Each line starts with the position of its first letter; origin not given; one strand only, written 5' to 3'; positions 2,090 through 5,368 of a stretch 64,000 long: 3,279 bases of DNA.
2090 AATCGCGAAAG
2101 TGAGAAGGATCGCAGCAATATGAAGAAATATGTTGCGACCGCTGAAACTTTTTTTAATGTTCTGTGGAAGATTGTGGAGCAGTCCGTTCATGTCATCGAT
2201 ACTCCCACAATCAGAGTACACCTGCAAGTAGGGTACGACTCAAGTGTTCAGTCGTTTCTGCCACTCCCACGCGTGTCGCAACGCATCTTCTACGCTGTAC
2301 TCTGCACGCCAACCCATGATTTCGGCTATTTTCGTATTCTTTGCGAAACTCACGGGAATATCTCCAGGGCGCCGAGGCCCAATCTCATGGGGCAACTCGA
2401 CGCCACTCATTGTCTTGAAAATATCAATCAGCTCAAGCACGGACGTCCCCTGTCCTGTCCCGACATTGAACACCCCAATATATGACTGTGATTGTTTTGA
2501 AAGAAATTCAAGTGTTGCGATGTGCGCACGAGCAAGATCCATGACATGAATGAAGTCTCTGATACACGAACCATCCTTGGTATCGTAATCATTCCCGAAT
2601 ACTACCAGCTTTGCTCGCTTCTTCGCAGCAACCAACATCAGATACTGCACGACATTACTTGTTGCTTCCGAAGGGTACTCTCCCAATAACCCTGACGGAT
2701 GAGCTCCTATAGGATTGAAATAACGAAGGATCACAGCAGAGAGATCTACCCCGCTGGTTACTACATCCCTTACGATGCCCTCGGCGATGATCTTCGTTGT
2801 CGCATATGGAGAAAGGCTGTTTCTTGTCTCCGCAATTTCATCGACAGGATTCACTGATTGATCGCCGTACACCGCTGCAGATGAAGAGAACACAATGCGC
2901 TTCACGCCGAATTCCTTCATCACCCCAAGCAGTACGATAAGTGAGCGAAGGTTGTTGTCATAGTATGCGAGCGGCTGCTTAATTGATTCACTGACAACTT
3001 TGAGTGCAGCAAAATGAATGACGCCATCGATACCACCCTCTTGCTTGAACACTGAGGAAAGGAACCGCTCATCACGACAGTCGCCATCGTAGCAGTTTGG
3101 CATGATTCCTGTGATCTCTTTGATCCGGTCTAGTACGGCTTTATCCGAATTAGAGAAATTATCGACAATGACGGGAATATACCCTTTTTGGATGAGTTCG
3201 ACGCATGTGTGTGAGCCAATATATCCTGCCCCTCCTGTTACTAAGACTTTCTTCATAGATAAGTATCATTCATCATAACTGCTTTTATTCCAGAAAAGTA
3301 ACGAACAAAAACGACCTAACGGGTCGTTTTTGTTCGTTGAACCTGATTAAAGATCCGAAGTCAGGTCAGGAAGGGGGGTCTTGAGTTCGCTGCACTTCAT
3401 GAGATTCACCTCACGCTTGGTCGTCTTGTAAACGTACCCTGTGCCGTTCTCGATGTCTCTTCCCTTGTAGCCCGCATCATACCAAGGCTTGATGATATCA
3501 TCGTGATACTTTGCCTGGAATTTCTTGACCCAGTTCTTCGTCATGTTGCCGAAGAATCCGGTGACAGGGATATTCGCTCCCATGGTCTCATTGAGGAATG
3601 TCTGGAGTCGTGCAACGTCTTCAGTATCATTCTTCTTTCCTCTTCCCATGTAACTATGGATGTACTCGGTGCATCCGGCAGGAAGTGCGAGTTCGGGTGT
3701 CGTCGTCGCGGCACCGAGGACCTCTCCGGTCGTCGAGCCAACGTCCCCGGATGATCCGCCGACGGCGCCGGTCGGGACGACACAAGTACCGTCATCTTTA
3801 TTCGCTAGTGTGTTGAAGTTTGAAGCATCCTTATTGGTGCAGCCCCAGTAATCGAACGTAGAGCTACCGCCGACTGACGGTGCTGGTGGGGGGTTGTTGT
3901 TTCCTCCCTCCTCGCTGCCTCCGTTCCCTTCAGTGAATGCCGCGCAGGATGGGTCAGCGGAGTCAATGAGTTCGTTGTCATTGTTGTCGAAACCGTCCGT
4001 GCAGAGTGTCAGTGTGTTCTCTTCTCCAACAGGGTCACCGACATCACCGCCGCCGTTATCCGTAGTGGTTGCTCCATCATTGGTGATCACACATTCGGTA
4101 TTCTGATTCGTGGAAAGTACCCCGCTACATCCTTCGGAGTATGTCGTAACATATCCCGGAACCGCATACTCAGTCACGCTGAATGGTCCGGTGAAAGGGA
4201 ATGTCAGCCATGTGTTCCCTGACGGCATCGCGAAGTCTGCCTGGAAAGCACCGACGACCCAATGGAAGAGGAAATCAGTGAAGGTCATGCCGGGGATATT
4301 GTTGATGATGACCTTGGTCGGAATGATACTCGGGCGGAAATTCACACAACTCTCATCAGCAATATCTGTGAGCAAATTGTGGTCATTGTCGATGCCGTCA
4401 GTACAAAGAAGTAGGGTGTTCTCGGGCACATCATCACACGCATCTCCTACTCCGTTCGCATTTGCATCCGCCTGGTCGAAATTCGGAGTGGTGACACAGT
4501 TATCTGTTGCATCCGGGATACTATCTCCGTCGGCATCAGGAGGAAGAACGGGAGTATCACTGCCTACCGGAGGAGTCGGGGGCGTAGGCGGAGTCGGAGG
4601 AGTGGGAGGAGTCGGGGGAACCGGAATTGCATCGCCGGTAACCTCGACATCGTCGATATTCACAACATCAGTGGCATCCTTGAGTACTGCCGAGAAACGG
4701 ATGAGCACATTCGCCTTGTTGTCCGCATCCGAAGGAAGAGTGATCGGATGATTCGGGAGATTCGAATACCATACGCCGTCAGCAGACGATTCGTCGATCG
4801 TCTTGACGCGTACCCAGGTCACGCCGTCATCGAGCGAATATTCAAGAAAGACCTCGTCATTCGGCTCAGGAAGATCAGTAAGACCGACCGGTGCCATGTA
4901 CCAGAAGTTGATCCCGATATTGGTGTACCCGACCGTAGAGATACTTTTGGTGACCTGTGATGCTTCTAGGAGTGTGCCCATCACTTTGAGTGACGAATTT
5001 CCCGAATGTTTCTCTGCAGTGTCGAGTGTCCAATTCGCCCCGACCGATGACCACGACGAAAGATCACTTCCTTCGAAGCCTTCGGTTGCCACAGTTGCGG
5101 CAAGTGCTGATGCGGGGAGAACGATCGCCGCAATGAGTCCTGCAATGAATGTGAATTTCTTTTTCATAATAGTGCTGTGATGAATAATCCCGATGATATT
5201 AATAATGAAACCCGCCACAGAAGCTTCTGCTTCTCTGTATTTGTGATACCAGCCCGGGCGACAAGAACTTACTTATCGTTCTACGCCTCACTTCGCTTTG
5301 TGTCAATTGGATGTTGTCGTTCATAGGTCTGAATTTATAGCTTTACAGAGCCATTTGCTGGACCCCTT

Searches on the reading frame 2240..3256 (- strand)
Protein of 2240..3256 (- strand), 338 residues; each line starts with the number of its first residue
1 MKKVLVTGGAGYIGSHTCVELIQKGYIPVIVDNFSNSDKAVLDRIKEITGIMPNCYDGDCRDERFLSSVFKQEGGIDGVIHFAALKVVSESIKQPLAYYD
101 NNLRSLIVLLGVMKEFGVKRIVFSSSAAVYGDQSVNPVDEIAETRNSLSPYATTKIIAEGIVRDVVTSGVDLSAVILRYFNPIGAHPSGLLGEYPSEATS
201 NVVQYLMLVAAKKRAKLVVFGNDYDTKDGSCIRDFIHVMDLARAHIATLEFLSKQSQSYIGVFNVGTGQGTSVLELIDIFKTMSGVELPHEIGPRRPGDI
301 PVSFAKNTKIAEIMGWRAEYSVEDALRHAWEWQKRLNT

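Call 85: search_protein_families(library=ncbifam, proteins=[window:2240-3256:-], max_evalue=0.00001)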
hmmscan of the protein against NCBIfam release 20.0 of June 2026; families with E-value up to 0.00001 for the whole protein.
window:2240-3256:- (338 aa): 18 families
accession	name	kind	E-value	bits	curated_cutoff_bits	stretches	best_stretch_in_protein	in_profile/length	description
TIGR01179.1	galE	equivalog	2.2e-116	388.3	262.3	1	3-336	1-328/332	UDP-glucose 4-epimerase GalE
NF007956.0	PRK10675.1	subfamily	1.4e-106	356.5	394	1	3-335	2-331/338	UDP-glucose 4-epimerase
TIGR02197.1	heptose_epim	equivalog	7.3e-32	110.8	274.6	1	4-285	1-261/316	ADP-glyceromanno-heptose 6-epimerase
TIGR04180.1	EDH_00030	hypoth_equivalog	2e-29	102.6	475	1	4-321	1-297/297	NAD-dependent 4,6-dehydratase LegB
TIGR01181.1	dTDP_gluc_dehyt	equivalog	3.6e-27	95.3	365.1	1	3-333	1-311/321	dTDP-glucose 4,6-dehydratase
NF011728.1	PRK15181.1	equivalog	9.7e-25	87.3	760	1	2-332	16-336/348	Vi polysaccharide biosynthesis UDP-N-acetylglucosaminuronic acid C-4 epimerase TviC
TIGR03466.1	HpnA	hypoth_equivalog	5.5e-17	61.6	367.65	1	3-186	2-174/327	hopanoid-associated sugar epimerase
TIGR02622.1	CDP_4_6_dhtase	equivalog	2.2e-13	50.1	278.45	1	2-162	5-165/352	CDP-glucose 4,6-dehydratase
NF042422.1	oxyalk_red_OleD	equivalog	4.3e-13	49.3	580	1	3-179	2-165/329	2-alkyl-3-oxoalkanoate reductase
NF043036.1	ErythonDh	equivalog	7e-13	48.4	325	1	3-169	2-167/321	D-erythronate dehydrogenase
NF008360.0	PRK11150.1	equivalog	7.7e-13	48.3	452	1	4-277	2-247/310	ADP-glyceromanno-heptose 6-epimerase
NF047922.1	GDPFucSynFcl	equivalog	6.4e-12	45.5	500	1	110-332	89-300/308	GDP-L-fucose synthase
NF007582.0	PRK10217.1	equivalog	7.3e-11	41.7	698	1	1-301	1-282/355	dTDP-glucose 4,6-dehydratase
NF007490.0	PRK10084.1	subfamily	1.1e-08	34.5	649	1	3-332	2-333/361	dTDP-glucose 4,6-dehydratase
NF042423.1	oxyalk_red_Shew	equivalog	9.4e-08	31.5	580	1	2-178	9-170/331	2-alkyl-3-oxoalkanoate reductase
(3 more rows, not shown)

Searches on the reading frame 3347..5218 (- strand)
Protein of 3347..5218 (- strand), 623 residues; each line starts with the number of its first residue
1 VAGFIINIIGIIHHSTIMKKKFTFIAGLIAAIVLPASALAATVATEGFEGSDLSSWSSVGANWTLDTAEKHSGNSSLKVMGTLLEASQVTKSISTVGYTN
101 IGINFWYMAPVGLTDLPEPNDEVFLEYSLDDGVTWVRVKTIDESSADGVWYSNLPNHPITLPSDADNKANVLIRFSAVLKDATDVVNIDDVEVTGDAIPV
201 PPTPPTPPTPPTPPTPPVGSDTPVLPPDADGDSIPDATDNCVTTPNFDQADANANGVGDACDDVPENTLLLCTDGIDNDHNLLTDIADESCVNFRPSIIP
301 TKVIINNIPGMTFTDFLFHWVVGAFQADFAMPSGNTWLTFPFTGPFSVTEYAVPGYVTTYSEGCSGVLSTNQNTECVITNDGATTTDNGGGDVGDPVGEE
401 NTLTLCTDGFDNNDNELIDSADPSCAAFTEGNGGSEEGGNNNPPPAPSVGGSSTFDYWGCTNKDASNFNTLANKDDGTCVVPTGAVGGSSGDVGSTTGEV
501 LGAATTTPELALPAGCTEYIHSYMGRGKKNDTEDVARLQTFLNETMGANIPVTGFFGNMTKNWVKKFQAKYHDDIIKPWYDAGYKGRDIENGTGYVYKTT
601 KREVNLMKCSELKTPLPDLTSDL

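Call 85: search_protein_families(library=ncbifam, proteins=[window:3347-5218:-], max_evalue=0.00001)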
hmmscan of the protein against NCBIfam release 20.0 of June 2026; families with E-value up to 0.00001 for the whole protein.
window:3347-5218:- (623 aa): 2 families
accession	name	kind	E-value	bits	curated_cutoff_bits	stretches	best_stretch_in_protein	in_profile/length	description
NF033662.1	acid_disulf_rpt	repeat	2.6e-10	39.9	41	0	400-427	1-28/32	acidic double-disulfide repeat-containing protein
NF047638.1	throspo3_MtsC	equivalog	8.5e-07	28.2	350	1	228-264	195-232/428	cell-cell cohesion MYXO-CTERM protein MtsC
